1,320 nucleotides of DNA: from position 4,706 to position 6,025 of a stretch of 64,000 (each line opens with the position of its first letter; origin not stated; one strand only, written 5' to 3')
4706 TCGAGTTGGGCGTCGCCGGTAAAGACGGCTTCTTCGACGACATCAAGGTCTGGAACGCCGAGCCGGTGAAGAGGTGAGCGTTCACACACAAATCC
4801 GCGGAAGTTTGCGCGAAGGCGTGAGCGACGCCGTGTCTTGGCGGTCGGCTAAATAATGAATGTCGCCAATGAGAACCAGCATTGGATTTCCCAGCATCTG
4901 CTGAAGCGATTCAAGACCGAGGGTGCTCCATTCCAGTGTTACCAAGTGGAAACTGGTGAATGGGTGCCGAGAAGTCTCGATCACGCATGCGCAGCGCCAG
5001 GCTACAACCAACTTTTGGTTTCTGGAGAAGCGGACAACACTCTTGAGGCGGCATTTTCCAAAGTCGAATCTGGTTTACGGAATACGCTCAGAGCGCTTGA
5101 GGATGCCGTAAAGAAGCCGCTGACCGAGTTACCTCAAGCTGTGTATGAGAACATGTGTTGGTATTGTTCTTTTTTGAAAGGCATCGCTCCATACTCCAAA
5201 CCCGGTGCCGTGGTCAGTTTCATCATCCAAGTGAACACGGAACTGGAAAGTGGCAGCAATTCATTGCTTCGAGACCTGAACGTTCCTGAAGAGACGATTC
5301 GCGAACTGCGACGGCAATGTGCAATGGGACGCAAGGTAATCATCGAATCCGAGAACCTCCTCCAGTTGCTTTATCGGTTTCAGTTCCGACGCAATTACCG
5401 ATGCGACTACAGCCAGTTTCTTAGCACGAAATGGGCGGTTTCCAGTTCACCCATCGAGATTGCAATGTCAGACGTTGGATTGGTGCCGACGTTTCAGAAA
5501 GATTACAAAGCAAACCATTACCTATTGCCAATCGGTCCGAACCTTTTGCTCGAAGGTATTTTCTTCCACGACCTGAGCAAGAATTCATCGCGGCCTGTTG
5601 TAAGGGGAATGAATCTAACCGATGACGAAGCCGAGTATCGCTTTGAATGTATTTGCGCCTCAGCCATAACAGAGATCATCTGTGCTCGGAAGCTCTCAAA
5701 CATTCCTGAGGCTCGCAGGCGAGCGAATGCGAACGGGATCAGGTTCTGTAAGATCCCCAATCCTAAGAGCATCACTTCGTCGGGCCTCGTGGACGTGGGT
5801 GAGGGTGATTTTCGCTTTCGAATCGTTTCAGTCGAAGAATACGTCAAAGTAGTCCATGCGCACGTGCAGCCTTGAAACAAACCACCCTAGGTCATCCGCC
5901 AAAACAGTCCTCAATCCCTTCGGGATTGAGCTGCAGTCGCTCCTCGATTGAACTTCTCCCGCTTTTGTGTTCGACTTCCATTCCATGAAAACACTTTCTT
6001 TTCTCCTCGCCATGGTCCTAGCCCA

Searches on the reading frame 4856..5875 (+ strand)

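Call 88: search_protein_families(library=pfam, proteins=[window:4856-5875:+], max_evalue=0.001)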
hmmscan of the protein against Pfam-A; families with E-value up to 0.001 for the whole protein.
window:4856-5875:+ (339 aa): 1 family
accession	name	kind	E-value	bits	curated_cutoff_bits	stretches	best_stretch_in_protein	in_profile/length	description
PF14022.11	DUF4238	-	1.7e-09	38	27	1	7-90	1-89/281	Protein of unknown function (DUF4238)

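Call 92: search_protein_families(library=padloc, proteins=[window:4856-5875:+], max_evalue=0.001)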
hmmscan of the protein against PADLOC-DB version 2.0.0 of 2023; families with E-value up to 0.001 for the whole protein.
window:4856-5875:+ (339 aa): 0 families
